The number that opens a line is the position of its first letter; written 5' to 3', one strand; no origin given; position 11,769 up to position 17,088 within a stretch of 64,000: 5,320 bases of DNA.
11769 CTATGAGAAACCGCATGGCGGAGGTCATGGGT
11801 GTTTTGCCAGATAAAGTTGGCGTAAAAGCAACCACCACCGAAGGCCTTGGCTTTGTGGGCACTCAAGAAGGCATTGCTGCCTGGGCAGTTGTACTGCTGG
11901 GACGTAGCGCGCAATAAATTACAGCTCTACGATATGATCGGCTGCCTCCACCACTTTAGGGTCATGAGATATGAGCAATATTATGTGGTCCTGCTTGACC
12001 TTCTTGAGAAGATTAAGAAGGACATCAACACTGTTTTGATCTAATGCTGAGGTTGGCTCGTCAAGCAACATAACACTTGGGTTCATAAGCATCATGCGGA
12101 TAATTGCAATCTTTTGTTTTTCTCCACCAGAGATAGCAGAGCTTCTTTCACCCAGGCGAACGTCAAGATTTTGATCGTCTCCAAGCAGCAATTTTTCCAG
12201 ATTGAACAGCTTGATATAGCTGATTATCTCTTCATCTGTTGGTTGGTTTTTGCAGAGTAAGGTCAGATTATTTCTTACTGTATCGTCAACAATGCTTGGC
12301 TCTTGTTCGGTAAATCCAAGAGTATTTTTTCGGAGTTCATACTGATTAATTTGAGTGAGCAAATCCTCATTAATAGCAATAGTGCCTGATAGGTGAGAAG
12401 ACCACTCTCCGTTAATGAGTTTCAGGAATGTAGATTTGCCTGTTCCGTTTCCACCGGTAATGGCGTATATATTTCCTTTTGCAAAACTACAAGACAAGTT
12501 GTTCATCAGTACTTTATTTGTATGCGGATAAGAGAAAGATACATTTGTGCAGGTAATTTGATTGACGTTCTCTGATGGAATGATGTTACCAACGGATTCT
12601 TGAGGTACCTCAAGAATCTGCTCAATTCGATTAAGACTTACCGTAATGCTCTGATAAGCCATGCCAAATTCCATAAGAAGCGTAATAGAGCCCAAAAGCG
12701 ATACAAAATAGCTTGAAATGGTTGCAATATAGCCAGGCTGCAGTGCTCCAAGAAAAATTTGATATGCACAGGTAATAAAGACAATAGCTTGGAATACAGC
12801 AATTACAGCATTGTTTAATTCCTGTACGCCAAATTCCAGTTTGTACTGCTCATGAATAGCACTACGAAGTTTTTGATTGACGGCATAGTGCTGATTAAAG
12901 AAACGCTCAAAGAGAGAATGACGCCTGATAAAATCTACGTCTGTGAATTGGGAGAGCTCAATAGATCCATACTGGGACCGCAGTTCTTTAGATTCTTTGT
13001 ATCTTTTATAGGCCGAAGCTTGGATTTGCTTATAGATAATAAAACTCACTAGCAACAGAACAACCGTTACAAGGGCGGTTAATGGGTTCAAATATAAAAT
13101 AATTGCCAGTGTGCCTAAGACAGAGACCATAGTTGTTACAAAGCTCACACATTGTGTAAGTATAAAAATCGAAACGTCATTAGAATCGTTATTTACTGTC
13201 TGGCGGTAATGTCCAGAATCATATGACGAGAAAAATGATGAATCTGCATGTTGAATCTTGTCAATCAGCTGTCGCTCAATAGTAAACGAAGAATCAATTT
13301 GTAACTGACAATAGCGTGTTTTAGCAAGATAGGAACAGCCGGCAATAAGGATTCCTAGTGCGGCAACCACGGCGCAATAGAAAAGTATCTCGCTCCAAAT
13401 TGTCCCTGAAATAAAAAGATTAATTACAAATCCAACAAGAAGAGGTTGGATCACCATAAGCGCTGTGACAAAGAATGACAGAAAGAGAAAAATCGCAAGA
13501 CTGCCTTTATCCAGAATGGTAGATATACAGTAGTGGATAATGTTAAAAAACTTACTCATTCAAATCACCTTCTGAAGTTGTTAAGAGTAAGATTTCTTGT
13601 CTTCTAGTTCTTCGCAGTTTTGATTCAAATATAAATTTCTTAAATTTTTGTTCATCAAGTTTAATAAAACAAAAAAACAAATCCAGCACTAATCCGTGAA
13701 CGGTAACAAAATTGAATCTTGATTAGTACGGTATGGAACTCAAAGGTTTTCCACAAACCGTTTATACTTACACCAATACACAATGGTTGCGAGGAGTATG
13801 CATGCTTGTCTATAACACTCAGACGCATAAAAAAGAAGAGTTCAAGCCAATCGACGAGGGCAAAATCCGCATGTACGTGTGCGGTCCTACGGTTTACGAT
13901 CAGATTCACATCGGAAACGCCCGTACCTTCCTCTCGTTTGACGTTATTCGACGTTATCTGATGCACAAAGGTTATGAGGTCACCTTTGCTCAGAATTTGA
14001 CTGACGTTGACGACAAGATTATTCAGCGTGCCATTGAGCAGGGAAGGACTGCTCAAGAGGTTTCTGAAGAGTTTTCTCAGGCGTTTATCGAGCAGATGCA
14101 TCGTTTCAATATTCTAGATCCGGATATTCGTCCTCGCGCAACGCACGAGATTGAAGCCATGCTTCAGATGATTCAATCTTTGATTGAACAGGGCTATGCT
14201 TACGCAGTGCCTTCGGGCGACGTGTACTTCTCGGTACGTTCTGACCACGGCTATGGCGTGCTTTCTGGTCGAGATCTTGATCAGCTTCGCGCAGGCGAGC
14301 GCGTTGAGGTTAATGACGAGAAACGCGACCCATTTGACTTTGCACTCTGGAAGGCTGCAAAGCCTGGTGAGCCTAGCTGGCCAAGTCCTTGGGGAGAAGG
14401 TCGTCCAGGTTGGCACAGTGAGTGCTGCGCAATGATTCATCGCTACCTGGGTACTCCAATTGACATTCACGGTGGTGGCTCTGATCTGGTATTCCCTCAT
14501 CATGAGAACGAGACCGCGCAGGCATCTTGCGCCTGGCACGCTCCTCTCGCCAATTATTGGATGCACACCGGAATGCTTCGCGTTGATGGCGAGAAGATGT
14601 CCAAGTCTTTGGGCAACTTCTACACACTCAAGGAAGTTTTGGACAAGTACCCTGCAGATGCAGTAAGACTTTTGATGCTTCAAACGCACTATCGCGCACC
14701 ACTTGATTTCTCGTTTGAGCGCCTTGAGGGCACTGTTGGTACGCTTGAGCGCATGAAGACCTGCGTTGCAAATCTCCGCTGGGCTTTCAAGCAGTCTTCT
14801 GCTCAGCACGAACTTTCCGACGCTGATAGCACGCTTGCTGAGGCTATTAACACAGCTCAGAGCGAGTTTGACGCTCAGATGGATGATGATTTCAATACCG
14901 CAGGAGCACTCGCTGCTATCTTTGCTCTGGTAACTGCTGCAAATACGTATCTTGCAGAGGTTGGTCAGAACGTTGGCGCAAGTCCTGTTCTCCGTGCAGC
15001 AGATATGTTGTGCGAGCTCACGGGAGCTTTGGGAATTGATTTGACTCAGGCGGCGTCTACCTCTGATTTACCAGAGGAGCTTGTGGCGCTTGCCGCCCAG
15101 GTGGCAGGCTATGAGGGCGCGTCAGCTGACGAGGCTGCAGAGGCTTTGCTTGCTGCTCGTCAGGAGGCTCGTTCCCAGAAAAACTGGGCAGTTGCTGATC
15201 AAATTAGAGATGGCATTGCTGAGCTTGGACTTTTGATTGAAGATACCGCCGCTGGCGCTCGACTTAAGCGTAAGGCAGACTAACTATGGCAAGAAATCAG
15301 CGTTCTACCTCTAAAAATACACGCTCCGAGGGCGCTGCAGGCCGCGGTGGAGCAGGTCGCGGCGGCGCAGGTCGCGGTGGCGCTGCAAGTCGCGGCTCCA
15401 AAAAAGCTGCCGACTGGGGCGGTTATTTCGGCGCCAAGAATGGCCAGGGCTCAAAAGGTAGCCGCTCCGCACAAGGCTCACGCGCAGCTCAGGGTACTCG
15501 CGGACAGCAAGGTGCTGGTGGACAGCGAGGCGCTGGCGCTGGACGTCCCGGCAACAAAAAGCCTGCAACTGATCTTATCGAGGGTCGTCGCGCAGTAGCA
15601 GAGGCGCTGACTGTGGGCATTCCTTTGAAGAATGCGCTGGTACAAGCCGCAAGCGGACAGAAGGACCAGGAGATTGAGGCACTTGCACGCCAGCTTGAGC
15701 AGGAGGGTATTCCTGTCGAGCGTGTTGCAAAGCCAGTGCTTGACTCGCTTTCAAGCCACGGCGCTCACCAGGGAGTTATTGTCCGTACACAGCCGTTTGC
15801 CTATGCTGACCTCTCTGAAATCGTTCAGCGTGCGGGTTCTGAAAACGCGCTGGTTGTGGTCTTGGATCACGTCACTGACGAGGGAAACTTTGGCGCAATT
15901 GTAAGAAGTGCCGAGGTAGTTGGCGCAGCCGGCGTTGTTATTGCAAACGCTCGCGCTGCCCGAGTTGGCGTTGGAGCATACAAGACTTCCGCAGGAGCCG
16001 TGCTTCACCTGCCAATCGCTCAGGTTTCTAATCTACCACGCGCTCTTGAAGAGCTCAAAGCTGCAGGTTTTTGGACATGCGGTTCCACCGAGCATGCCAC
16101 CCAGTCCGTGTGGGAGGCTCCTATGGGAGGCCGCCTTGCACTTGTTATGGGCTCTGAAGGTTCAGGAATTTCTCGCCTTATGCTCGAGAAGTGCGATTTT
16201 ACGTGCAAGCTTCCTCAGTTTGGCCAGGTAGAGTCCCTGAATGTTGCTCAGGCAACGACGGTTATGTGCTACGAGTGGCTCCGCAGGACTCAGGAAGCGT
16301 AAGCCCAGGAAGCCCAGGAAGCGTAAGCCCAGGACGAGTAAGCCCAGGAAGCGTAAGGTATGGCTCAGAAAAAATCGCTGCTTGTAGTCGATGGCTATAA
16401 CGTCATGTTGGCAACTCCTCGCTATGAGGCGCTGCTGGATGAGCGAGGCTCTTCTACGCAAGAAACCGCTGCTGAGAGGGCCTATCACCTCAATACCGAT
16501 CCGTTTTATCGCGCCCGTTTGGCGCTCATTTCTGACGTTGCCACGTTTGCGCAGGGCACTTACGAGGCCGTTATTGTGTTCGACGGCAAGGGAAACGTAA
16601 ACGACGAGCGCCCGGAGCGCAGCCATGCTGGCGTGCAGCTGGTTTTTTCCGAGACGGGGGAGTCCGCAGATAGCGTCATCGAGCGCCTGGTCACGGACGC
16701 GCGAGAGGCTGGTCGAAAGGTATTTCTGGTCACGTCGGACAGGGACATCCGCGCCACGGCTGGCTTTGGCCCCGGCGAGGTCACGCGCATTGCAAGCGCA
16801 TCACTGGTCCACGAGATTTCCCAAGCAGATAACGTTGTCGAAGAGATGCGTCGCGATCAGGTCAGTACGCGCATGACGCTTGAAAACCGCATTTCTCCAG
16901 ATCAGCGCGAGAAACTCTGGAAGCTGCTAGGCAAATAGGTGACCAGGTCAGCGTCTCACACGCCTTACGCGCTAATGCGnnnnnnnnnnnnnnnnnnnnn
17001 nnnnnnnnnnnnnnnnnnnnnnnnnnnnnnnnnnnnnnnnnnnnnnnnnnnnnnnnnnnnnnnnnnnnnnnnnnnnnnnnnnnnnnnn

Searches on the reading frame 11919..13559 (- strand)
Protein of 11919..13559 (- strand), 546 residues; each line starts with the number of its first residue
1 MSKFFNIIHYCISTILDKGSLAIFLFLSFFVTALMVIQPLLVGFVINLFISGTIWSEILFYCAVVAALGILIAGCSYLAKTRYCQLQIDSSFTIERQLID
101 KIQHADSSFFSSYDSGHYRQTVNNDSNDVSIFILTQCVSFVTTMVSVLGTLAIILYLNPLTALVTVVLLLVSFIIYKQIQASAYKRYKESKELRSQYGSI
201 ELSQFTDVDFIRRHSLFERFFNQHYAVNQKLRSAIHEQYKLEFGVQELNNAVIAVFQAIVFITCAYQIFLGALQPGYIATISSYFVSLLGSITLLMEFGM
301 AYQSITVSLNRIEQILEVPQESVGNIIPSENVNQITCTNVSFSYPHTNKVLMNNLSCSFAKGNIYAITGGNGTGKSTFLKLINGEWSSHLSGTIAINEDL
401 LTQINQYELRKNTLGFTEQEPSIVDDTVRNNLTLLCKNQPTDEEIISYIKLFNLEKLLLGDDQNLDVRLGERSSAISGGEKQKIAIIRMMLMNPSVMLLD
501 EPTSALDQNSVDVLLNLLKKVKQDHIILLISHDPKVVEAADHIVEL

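Call 21: search_protein_families(library=pfam, proteins=[window:11919-13559:-])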
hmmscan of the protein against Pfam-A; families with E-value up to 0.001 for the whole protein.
window:11919-13559:- (546 aa): 5 families
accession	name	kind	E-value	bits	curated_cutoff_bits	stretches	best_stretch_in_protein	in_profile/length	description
PF00005.33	ABC_tran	-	2e-25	90.4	25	1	353-504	2-137/137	ABC transporter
PF00664.28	ABC_membrane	-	3.9e-20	73.1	28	1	22-291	2-273/274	ABC transporter transmembrane region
PF13304.12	AAA_21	-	8.3e-07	29.8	27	0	472-537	234-303/304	AAA domain, putative AbiEii toxin, Type IV TA system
PF02463.25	SMC_N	-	1.2e-06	28.5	40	1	362-545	24-210/220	RecF/RecN/SMC N terminal domain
PF13748.11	ABC_membrane_3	-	0.00019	21.4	27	1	28-262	19-228/237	ABC transporter transmembrane region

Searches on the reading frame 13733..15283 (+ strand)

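Call 21: search_protein_families(library=pfam, proteins=[window:13733-15283:+])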
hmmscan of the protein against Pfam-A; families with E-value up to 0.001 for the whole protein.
window:13733-15283:+ (516 aa): 6 families
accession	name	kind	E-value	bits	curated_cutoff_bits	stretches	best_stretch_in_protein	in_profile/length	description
PF01406.26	tRNA-synt_1e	-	2.4e-131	438.1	27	1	37-333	2-298/301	tRNA synthetases class I (C) catalytic domain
PF09334.17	tRNA-synt_1g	-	3e-16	59.6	20.1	2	55-161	11-118/391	tRNA synthetases class I (M)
PF09190.17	DALR_2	-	1.6e-12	48.2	22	1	378-437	1-56/57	DALR domain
PF00133.28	tRNA-synt_1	-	1e-10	41.4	22.7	1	267-323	354-410/414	tRNA synthetases class I (I, L, M and V)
PF23493.1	CysS_C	-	2e-08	34.7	23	1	466-505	5-44/51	Cysteinyl-tRNA ligase anticodon binding domain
PF01921.24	tRNA-synt_1f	-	2e-08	34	27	1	285-362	279-357/360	tRNA synthetases class I (K)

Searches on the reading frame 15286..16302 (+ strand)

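Call 21: search_protein_families(library=pfam, proteins=[window:15286-16302:+])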
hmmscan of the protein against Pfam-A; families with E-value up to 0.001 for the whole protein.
window:15286-16302:+ (338 aa): 3 families
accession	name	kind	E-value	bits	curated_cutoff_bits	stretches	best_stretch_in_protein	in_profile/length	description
PF00588.24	SpoU_methylase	-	9.1e-39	133.2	29.7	1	189-329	2-142/142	SpoU rRNA Methylase family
PF08032.17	SpoU_sub_bind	-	8.6e-15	55.3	22.8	1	97-173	1-75/76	RNA 2'-O ribose methyltransferase substrate binding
PF22435.1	MRM3-like_sub_bind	-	0.00024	21.9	27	1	97-165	23-83/84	MRM3-like substrate binding domain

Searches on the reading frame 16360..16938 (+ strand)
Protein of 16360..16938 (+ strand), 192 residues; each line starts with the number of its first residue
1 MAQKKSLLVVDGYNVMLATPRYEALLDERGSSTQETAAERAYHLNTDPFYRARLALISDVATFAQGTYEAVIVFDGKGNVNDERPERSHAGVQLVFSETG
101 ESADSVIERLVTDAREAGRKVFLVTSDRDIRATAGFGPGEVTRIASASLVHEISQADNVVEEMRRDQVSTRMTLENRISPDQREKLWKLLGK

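Call 10: find_encoding_contigs(protein=window:16360-16938:+, flank=10000, max_places=10)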
Protein window:16360-16938:+ (192 aa): 2 contigs read that carry it; 1 place shown.
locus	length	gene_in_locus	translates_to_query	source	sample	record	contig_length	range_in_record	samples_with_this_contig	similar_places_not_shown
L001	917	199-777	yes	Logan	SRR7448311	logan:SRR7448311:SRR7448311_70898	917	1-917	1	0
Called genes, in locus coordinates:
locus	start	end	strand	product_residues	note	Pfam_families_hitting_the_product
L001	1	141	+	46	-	?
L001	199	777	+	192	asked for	PF05991:NYN_YacP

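Call 12: find_related_loci(query=window:16360-16938:+, collection=genome_contigs, flank=6000)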
Query window:16360-16938:+ (192 aa) in genome_contigs; peptide patterns used: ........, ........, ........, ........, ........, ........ (x = any residue, [..] = any of these).
222 stretches matched a pattern; 106 encode a relative of the query (tblastn E <= 1e-3); the best 80 are kept; 80 distinct loci.
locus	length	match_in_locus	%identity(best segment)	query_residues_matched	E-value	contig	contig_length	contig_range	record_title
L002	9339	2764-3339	98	1-192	3e-126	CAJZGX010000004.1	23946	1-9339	MAG TPA_asm: uncultured Atopobium sp. isolate ERR2764909_bin.2_metaWRAP_v1.1_MAG genome assembly, contig: ERZ1674074.64,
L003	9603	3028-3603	98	1-192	3e-126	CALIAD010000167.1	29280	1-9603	MAG TPA_asm: uncultured Atopobium sp. isolate ERR589496_bin.28_CONCOCT_v1.1_MAG genome assembly, contig: ERZ772979.446,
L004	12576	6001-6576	98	1-192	3e-126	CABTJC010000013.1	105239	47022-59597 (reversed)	MAG TPA_asm: uncultured Atopobium sp. isolate MGYG-HGUT-03373 genome assembly, contig: GUT_GENOME231477_13, whole genome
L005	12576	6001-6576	98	1-192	5e-126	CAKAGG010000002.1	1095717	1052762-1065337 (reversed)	MAG TPA_asm: uncultured Atopobium sp. isolate DRR214962_bin.14_metaWRAP_v1.1_MAG genome assembly, contig: BNJV01003148,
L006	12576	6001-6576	98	1-192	1e-125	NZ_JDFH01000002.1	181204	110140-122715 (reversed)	Atopobium sp. ICM42b ctg7180000004936, whole genome shotgun sequence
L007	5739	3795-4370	97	1-192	9e-126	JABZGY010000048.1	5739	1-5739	MAG: Atopobium sp. isolate JCVI_11_bin.18 NODE_48_length_5739_cov_5.926528, whole genome shotgun sequence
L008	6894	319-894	98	1-192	7e-126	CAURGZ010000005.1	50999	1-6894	MAG TPA_asm: uncultured Atopobium sp. isolate ERR9969080_bin.20_MetaWRAP_v1.3_MAG genome assembly, contig: ERZ21616123.3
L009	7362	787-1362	98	1-192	1e-125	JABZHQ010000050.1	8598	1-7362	MAG: Atopobium sp. isolate JCVI_40_bin.14 NODE_922_length_8598_cov_7.179445, whole genome shotgun sequence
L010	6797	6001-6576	98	1-192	1e-125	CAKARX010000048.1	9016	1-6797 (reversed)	MAG TPA_asm: uncultured Atopobium sp. isolate SRR15235664_bin.9_metaWRAP_v1.1_MAG genome assembly, contig: NODE_2051_len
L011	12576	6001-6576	97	1-192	4e-125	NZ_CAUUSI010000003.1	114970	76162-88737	MAG: Lancefieldella parvula isolate SRR23388425_bin.27_MetaWRAP_v1.3_MAG ERZ21659787.60, whole genome shotgun sequence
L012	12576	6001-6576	97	1-192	3e-125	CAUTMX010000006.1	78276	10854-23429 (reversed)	MAG TPA_asm: uncultured Atopobiaceae bacterium isolate ERR10228848_bin.36_MetaWRAP_v1.3_MAG genome assembly, contig: ERZ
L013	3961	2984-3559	98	1-192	2e-127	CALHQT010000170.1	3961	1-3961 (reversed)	MAG TPA_asm: uncultured Atopobium sp. isolate ERR589670_bin.71_CONCOCT_v1.1_MAG genome assembly, contig: ERZ773024.4406,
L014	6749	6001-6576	97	1-192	2e-125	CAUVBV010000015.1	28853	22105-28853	MAG TPA_asm: uncultured Atopobium sp. isolate SRR23388471_bin.19_MetaWRAP_v1.3_MAG genome assembly, contig: ERZ21659774.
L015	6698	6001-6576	98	1-192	3e-125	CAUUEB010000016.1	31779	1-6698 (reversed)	MAG TPA_asm: uncultured Atopobium sp. isolate ERR10228870_bin.28_MetaWRAP_v1.3_MAG genome assembly, contig: ERZ21659584.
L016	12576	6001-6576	97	1-192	2e-125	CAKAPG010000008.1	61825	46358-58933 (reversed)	MAG TPA_asm: uncultured Atopobium sp. isolate SRR15235649_bin.3_metaWRAP_v1.1_MAG genome assembly, contig: NODE_97_lengt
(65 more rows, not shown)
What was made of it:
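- Organism: the YacP-type protein next to the array is 95-98% identical to Lancefieldella/Atopobium parvula-group genomes (call 12). MAG contigs break at these regions (call 12).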

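Call 22: search_protein_families(library=pfam, proteins=[window:16360-16938:+])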
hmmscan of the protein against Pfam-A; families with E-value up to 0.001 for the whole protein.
window:16360-16938:+ (192 aa): 1 family
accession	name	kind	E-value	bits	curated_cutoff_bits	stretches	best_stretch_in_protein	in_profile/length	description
PF05991.17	NYN_YacP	-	1.3e-25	90.7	24.6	1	47-189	22-164/166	YacP-like NYN domain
